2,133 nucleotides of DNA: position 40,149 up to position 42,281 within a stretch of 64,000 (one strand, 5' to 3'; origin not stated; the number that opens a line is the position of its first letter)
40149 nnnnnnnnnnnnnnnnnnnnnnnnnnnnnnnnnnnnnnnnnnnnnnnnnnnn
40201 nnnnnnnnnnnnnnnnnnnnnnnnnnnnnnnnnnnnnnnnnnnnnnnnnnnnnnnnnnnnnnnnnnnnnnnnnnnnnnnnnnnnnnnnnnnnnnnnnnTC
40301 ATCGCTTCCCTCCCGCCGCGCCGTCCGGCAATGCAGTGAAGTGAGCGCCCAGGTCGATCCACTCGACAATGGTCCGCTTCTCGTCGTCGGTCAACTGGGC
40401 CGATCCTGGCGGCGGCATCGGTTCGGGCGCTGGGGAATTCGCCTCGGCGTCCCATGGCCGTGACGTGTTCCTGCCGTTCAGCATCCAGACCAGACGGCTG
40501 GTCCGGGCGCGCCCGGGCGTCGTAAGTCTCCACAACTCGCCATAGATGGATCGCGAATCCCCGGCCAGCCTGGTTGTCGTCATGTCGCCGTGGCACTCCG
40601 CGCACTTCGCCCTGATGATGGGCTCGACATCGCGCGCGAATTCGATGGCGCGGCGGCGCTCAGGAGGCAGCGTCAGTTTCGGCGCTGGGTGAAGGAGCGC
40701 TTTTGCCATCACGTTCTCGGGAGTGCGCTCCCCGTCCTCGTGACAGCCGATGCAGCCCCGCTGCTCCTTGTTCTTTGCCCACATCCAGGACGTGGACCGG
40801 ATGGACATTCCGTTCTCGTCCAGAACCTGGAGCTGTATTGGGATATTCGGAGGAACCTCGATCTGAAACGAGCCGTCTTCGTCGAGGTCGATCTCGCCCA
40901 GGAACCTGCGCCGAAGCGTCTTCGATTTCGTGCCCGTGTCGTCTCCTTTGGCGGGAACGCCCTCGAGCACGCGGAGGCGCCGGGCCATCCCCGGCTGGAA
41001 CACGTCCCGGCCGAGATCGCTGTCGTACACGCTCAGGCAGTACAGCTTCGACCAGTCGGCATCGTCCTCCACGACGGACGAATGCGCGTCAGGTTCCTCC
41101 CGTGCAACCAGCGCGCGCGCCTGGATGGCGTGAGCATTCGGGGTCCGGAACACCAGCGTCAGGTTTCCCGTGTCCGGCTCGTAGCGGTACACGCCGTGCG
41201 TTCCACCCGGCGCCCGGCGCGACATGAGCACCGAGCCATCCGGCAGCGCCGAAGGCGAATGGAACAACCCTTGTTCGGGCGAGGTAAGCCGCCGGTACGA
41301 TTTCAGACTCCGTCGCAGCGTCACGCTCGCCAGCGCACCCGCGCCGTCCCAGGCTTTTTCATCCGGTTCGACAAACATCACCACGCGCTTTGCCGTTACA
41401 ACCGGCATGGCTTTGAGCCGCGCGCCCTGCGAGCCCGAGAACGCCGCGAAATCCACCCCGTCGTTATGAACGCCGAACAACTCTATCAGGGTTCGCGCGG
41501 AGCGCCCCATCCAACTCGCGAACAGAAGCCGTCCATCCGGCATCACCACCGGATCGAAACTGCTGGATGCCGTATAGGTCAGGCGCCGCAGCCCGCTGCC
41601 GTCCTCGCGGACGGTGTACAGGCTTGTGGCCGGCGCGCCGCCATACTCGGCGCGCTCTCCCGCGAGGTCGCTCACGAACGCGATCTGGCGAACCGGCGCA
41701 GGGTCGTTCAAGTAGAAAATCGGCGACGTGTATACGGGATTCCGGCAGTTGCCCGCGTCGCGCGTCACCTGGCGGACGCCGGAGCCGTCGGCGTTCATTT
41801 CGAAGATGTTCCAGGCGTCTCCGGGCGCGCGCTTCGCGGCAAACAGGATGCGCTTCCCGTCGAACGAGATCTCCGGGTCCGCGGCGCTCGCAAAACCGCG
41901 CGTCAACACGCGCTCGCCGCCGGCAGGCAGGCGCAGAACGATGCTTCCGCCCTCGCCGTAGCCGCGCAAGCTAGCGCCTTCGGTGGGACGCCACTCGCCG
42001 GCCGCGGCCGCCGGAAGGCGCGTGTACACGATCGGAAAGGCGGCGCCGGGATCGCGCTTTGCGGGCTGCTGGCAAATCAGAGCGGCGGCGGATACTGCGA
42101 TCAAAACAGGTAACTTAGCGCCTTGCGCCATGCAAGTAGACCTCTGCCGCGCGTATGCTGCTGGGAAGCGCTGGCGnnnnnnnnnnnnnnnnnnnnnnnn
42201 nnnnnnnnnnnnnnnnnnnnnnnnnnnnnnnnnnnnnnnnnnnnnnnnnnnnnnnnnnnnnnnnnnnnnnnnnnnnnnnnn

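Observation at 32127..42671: Seven-gene, translationally coupled operon of exported heme, propeller and binding proteins with no known pathway assignment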

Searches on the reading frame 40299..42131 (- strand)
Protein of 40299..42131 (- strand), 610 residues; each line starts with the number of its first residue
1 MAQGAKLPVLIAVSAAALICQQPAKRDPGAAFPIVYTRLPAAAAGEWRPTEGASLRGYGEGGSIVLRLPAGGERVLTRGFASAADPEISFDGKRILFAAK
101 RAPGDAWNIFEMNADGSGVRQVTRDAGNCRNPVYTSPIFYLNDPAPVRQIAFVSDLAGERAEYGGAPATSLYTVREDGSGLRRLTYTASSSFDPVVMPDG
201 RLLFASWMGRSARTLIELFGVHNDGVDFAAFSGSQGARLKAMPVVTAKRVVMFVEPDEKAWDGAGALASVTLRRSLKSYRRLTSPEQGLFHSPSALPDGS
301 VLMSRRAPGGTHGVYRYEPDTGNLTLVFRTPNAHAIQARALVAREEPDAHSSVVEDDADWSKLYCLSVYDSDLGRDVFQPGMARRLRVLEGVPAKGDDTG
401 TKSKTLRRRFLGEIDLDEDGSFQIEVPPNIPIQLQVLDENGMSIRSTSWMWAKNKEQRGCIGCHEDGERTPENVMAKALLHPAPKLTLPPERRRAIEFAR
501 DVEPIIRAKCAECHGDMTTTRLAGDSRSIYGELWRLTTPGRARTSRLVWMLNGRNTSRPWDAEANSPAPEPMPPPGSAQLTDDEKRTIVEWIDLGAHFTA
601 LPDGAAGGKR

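Call 4: search_protein_families(library=pfam, proteins=[window:40299-42131:-], max_evalue=0.01)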
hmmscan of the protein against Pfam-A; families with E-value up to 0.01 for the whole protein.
window:40299-42131:- (610 aa): 4 families
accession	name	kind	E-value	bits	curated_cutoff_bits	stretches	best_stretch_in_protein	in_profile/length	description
PF18582.6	HZS_alpha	-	9e-20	71.5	26.6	1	399-465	31-98/98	Hydrazine synthase alpha subunit middle domain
PF07676.18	PD40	-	2.6e-06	27.7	20.9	0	181-206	1-27/38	WD40-like Beta Propeller Repeat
PF13442.11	Cytochrome_CBB3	-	3.3e-06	27.8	27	1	499-592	3-68/68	Cytochrome C oxidase, cbb3-type, subunit III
PF00034.26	Cytochrom_C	-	0.00059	21.5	21.3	0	508-592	10-86/90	Cytochrome c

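Call 5: search_protein_families(library=ncbifam, proteins=[window:40299-42131:-], max_evalue=0.01)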
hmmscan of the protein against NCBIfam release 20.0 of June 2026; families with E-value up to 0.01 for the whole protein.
window:40299-42131:- (610 aa): 4 families
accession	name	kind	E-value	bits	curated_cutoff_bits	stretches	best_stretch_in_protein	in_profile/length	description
NF052339.1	hydrazine_alpha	equivalog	5.2e-48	163.6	800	4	71-135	93-157/804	hydrazine synthase subunit alpha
TIGR02800.1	propeller_TolB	equivalog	1.8e-10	40.4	343.15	1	83-210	237-344/418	Tol-Pal system beta propeller repeat protein TolB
NF033523.0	lasso_peptidase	equivalog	0.00033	19.5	400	1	56-131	63-136/638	Atxe2 family lasso peptide isopeptidase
TIGR03153.1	cytochr_NrfH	equivalog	0.0012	18.9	134.2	1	442-521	37-116/138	cytochrome c nitrite reductase small subunit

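Call 6: search_solved_structures(query=window:40299-42131:-, max_evalue=0.01, show_alignments=1)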
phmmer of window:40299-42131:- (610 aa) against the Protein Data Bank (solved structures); distinct sequences matched with E-value up to 0.01: 1.
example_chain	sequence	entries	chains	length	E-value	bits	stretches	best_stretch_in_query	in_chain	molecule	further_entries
5c2v_A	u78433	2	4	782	5.6e-42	147.6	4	27-135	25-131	HYDRAZINE SYNTHASE ALPHA SUBUNIT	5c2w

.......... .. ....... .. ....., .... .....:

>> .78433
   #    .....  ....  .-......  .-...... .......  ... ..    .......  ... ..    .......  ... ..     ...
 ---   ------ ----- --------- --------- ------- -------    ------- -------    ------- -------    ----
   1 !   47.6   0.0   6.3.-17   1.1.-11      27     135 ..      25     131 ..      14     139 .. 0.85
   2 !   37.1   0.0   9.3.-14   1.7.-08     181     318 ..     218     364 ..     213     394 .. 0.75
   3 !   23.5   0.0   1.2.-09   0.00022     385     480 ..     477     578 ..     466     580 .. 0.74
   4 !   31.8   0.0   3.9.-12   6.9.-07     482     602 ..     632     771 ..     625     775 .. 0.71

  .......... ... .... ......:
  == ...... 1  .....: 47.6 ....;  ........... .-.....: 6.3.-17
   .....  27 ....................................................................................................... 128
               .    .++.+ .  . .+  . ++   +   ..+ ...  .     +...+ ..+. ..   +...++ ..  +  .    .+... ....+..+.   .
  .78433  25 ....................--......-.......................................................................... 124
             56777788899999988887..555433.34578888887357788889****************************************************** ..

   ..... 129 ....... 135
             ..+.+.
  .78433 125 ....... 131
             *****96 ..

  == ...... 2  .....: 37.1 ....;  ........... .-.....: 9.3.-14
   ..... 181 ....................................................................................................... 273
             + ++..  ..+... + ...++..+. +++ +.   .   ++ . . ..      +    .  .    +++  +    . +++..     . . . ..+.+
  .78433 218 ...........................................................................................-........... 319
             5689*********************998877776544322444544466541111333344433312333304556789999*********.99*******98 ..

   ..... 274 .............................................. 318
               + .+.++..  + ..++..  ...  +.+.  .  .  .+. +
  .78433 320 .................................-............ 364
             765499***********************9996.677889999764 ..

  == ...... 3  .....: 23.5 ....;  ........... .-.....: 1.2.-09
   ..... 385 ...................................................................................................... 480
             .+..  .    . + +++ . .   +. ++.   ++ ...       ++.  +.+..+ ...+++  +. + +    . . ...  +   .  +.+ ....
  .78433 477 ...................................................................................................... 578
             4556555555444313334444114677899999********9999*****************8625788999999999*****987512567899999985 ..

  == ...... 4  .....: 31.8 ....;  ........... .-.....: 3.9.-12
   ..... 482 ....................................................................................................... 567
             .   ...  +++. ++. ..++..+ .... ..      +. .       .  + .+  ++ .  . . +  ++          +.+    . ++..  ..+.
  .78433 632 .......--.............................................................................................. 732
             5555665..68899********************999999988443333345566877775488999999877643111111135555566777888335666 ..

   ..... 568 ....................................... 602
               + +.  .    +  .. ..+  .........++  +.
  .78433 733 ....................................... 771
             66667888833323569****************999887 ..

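Call 31: find_homologous_proteins(query=window:40299-42131:-, max_evalue=0.00001)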
Query window:40299-42131:- (610 aa): 1214 proteins with E <= 0.00001 among 8000 candidates; the best 120 are listed.
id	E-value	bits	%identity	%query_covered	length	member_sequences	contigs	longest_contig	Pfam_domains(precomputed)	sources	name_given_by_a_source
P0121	0.0e+0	1393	100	100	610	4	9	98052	PF26549.1,PF18582.7,PF13442.12,PF07676.19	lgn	-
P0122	0.0e+0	1174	83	100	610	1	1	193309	PF26549.1,PF18582.7,PF13442.12,PF07676.19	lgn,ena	-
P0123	0.0e+0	1029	75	96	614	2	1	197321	PF26549.1,PF18582.7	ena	-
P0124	1.4e-298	1010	73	99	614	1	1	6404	PF26549.1,PF18582.7,PF13442.12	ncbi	-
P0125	7.8e-285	965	72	95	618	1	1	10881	PF26549.1,PF18582.7,PF13442.12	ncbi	-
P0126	3.9e-275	933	70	94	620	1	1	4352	PF26549.1,PF18582.7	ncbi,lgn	-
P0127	1.4e-226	772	60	95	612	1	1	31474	PF26549.1,PF18582.7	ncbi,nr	ncbi:MAG TPA: hypothetical protein VN428_08815 [Bryobacteraceae bacterium]|nr:hypothetical protein [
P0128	1.9e-221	755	57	99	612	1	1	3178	PF26549.1,PF18582.7,PF13442.12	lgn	-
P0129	1.0e-219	750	60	91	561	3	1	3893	PF26549.1,PF18582.7,PF13442.12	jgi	jgi:Tol biopolymer transport system component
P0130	4.2e-217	741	58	95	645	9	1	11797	PF26549.1,PF18582.7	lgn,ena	-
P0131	2.9e-209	715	56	98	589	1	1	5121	PF26549.1,PF18582.7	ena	-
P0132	6.0e-209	714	58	92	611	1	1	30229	PF26549.1,PF18582.7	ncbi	-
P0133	7.5e-209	714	56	95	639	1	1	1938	PF26549.1,PF18582.7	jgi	jgi:hypothetical protein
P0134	2.4e-208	712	57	94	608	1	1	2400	PF26549.1,PF18582.7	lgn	-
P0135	3.0e-208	712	55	94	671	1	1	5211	PF26549.1,PF18582.7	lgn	-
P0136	4.2e-207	708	56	98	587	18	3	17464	PF26549.1,PF18582.7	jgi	jgi:hypothetical protein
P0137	7.7e-207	707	55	94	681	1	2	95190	PF26549.1,PF18582.7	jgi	jgi:Tol biopolymer transport system component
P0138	1.5e-206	706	55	94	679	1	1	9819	PF26549.1,PF18582.7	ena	-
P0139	2.2e-206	706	55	95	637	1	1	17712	PF26549.1,PF18582.7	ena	-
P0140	3.9e-206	705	55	94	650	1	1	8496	PF26549.1,PF18582.7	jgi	jgi:hypothetical protein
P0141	1.1e-205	703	54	94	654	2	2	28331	PF26549.1,PF18582.7,PF13442.12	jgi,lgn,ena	-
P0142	1.7e-205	703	54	93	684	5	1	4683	PF26549.1,PF18582.7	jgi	jgi:hypothetical protein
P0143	2.5e-205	702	56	93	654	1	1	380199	PF26549.1,PF18582.7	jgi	jgi:Tol biopolymer transport system component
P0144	8.0e-205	700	56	94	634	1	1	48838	PF26549.1,PF18582.7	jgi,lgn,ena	-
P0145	8.2e-205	700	54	94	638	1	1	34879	PF26549.1,PF18582.7,PF07676.19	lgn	-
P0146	9.0e-205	700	57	98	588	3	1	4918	PF26549.1,PF18582.7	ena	-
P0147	9.2e-204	697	54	93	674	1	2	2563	PF26549.1,PF18582.7,PF13442.12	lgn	-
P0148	2.4e-203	696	57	92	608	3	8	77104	PF26549.1,PF18582.7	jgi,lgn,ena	jgi:hypothetical protein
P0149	7.1e-203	694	55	94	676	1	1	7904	PF26549.1,PF18582.7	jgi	jgi:hypothetical protein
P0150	1.3e-202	693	53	94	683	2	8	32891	PF26549.1,PF18582.7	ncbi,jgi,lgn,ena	jgi:hypothetical protein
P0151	1.5e-202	693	53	95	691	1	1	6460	PF26549.1,PF18582.7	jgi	jgi:hypothetical protein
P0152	1.6e-202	693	54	94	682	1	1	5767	PF26549.1,PF18582.7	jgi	jgi:hypothetical protein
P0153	2.6e-202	692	54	94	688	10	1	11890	PF26549.1,PF18582.7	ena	-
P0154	2.7e-202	692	54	93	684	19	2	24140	PF26549.1,PF18582.7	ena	-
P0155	4.5e-202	691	53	98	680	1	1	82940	PF26549.1,PF18582.7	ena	-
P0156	5.5e-202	691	54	93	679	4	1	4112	PF26549.1,PF18582.7,PF13442.12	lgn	-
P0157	6.6e-202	691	58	92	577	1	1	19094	PF26549.1,PF18582.7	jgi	jgi:hypothetical protein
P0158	1.2e-201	690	53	93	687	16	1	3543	PF26549.1,PF18582.7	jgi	-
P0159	2.1e-201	689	55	90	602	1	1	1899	PF26549.1,PF18582.7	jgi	jgi:hypothetical protein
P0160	2.1e-201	689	55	93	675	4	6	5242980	PF26549.1,PF18582.7,PF13442.12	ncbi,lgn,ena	ncbi:MAG: hypothetical protein ACLP6W_08960 [Bryobacteraceae bacterium]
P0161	2.3e-201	689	53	99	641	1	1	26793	PF26549.1,PF18582.7,PF07676.19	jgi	jgi:hypothetical protein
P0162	2.3e-201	689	54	93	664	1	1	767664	PF26549.1,PF18582.7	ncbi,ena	-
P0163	3.2e-201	689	58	89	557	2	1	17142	PF26549.1,PF18582.7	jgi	jgi:hypothetical protein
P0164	4.4e-201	688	54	98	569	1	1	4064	PF26549.1,PF18582.7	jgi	jgi:hypothetical protein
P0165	1.8e-200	686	57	89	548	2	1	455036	PF26549.1,PF18582.7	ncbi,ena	-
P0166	2.0e-200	686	54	95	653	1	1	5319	PF26549.1,PF18582.7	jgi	jgi:hypothetical protein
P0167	2.1e-200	686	52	99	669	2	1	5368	PF26549.1,PF18582.7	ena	-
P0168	4.3e-200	685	57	95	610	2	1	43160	PF26549.1,PF18582.7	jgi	jgi:hypothetical protein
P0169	5.4e-200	684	54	93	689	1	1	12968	PF26549.1,PF18582.7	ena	-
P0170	6.7e-200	684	54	95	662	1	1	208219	PF26549.1,PF18582.7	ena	-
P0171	9.0e-200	684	54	94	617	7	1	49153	PF26549.1,PF18582.7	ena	-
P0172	1.7e-199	683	54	93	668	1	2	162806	PF26549.1,PF18582.7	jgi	jgi:hypothetical protein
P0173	1.8e-199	683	55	93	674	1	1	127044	PF26549.1,PF18582.7,PF13442.12,PF07676.19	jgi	jgi:hypothetical protein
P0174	3.1e-199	682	55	95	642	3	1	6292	PF26549.1,PF18582.7,PF07676.19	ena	-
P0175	3.9e-199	682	53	95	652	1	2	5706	PF26549.1,PF18582.7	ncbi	-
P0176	6.2e-199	681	55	92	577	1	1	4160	PF26549.1,PF18582.7,PF07676.19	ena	-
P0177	8.3e-199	681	53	93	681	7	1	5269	PF26549.1,PF18582.7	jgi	jgi:hypothetical protein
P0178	8.5e-199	681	54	93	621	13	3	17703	PF26549.1,PF18582.7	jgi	jgi:hypothetical protein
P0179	4.0e-198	678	52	99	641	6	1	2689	PF26549.1,PF18582.7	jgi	-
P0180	8.6e-198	677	54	93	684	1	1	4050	PF26549.1,PF18582.7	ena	-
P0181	9.0e-198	677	55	95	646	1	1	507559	PF26549.1,PF18582.7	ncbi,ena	-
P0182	1.0e-197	677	53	93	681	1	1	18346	PF26549.1,PF18582.7,PF13442.12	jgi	jgi:Tol biopolymer transport system component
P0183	1.2e-197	677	53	93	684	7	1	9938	PF18582.7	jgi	jgi:hypothetical protein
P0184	1.4e-197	677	56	92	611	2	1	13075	PF26549.1,PF18582.7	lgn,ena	-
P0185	1.9e-197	676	52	96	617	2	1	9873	PF26549.1,PF18582.7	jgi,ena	-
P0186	5.0e-197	675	55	95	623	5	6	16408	PF26549.1,PF18582.7,PF07676.19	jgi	jgi:hypothetical protein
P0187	5.8e-197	675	53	93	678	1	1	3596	PF26549.1,PF18582.7,PF13442.12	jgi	jgi:hypothetical protein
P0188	8.3e-197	674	56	93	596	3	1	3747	PF26549.1,PF18582.7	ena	-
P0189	3.4e-196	672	52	99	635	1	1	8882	PF26549.1,PF18582.7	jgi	jgi:hypothetical protein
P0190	4.3e-196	672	57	90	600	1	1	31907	PF26549.1,PF18582.7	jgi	jgi:Tol biopolymer transport system component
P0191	8.6e-196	671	55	94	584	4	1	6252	PF26549.1,PF18582.7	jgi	jgi:hypothetical protein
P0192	9.6e-196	670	52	99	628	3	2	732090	PF26549.1,PF18582.7,PF07676.19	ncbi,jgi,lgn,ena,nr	ncbi:MAG TPA: hypothetical protein VMI94_21530 [Bryobacteraceae bacterium]|nr:hypothetical protein [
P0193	2.2e-195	669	53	96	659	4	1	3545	PF18582.7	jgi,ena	-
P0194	4.2e-195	668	53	93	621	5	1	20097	PF26549.1,PF18582.7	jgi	jgi:hypothetical protein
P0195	5.2e-195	668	53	96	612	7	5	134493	PF26549.1,PF18582.7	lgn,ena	-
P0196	5.9e-195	668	54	94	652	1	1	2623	PF26549.1,PF18582.7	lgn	-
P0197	6.8e-195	668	53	100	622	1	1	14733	PF26549.1,PF18582.7,PF07676.19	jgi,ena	-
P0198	1.4e-194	667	51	98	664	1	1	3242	PF26549.1,PF18582.7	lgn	-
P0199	3.1e-194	665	56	89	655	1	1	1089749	PF26549.1,PF18582.7,PF13442.12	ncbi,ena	-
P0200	6.6e-194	664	54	93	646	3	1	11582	PF26549.1,PF18582.7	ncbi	-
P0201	6.7e-194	664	53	92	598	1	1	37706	PF26549.1,PF18582.7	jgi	jgi:hypothetical protein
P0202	9.9e-194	664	57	92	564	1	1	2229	PF26549.1,PF18582.7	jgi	jgi:hypothetical protein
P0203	1.0e-193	664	53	95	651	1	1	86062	PF26549.1,PF18582.7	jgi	jgi:Hydrazine synthase alpha subunit middle domain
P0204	1.7e-193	663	53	99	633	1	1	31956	PF26549.1,PF18582.7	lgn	-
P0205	6.1e-193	661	54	95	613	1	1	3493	PF26549.1,PF18582.7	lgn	-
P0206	1.0e-192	661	54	94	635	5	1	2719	PF26549.1,PF18582.7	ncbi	-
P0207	3.6e-192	659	52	94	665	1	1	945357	PF26549.1,PF18582.7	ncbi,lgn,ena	-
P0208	6.6e-192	658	53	89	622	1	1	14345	PF26549.1,PF18582.7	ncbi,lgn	-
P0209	1.0e-191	657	54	92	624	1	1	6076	PF26549.1,PF18582.7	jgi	jgi:hypothetical protein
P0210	1.4e-191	657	56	92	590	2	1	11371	PF26549.1,PF18582.7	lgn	-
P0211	2.2e-191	656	56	89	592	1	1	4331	PF26549.1,PF18582.7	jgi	jgi:hypothetical protein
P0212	2.7e-191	656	56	92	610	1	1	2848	PF18582.7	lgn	-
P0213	3.7e-191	655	52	98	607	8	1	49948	PF26549.1,PF18582.7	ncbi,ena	-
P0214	4.1e-191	655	54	91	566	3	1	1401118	PF26549.1,PF18582.7,PF07676.19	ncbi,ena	-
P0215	1.2e-190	654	54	93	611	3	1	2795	PF26549.1,PF18582.7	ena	-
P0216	2.2e-190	653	55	95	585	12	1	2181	PF26549.1,PF18582.7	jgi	-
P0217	3.9e-190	652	51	95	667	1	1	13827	PF26549.1,PF18582.7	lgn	-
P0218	4.2e-190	652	57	88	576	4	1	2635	PF26549.1,PF18582.7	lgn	-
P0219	4.7e-190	652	52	94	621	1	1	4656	PF26549.1,PF18582.7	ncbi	-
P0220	1.3e-189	650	52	95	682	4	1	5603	PF18582.7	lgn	-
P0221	1.5e-189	650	53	93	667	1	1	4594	PF26549.1,PF18582.7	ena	-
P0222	1.9e-189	650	55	90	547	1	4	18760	PF26549.1,PF18582.7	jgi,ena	jgi:hypothetical protein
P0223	2.0e-189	650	54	95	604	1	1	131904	PF26549.1,PF18582.7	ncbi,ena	-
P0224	4.7e-189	648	55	95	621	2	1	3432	PF26549.1,PF18582.7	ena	-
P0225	7.7e-189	648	54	89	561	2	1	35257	PF26549.1,PF18582.7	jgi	jgi:hypothetical protein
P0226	1.0e-188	647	54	93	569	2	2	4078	PF26549.1,PF18582.7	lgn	-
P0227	2.2e-188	646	52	93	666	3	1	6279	PF18582.7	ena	-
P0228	9.1e-188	644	56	89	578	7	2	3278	PF26549.1,PF18582.7,PF07676.19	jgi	-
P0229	5.5e-187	642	55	90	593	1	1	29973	PF26549.1,PF18582.7,PF07676.19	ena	-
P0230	6.3e-187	641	55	92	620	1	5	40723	PF26549.1,PF18582.7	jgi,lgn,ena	jgi:hypothetical protein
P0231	7.2e-187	641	54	93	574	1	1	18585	PF26549.1,PF18582.7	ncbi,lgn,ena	-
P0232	9.1e-187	641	53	93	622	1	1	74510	PF26549.1,PF18582.7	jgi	jgi:hypothetical protein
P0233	1.5e-186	640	52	95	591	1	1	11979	PF26549.1,PF18582.7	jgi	jgi:hypothetical protein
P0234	6.0e-186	638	52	94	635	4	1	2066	PF26549.1,PF18582.7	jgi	jgi:hypothetical protein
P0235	3.2e-185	636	50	98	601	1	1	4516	PF26549.1,PF18582.7,PF13442.12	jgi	jgi:hypothetical protein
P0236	8.1e-185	634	54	89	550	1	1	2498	PF26549.1,PF18582.7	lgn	-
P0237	2.5e-184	633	52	96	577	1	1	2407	PF26549.1,PF18582.7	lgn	-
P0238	8.8e-184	631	51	93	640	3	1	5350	PF26549.1,PF18582.7,PF13442.12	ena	-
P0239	1.2e-183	631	53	93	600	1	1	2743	PF26549.1,PF18582.7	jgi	jgi:hypothetical protein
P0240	1.2e-183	630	54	86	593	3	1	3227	PF26549.1,PF18582.7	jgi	jgi:hypothetical protein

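Call 50: predict_structure(alignment_id=A2)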
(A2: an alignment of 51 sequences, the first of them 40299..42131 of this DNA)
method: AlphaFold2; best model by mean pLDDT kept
length: 610 residues; sequences in the alignment: 51
mean_pLDDT: 82.3   pTM: 0.83
mean pLDDT of the five models: 82.3, 81.6, 80.8, 80.6, 79.0
residues with pLDDT >= 90: 245; 70-90: 252; 50-70: 80; < 50: 33
segments of 3 or more residues with pLDDT < 50: 1-4, 21-26, 456-472, 606-610
pLDDT, mean of each block of 10 residues (from residue 1): 56 67 49 94 66 69 95 96 97 97 95 97 94 87 82 90 76 91 81 88 80 73 76 79 91 89 91 72 91 94 90 95 93 94 84 65 80 72 91 71 82 91 87 89 84 54 42 71 87 87 90 68 85 89 92 89 84 84 94 88 50
secondary structure, 60 per line:
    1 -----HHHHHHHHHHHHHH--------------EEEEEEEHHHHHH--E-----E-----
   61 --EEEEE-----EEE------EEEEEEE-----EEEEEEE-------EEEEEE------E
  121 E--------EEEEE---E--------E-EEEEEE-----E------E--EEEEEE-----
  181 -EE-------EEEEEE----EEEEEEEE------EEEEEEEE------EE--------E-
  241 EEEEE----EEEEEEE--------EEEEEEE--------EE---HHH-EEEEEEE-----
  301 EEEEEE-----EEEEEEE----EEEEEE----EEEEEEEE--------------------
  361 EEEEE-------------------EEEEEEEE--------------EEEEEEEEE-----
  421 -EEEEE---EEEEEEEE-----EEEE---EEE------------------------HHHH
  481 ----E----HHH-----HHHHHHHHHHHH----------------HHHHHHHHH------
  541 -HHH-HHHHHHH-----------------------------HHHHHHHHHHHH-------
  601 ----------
elements in order: H6-19 E34-40 H41-46 E63-67 E73-75 E82-88 E94-100 E108-113 E130-134 E149-154 E170-175 E191-196 E201-208 E215-222 E241-245 E250-256 E265-271 E289-295 E301-306 E312-318 E323-328 E333-340 E361-365 E385-392 E407-415 E422-426 E430-437 E443-446 E450-452 H477-480 H498-509 H526-534 H546-552 H582-593
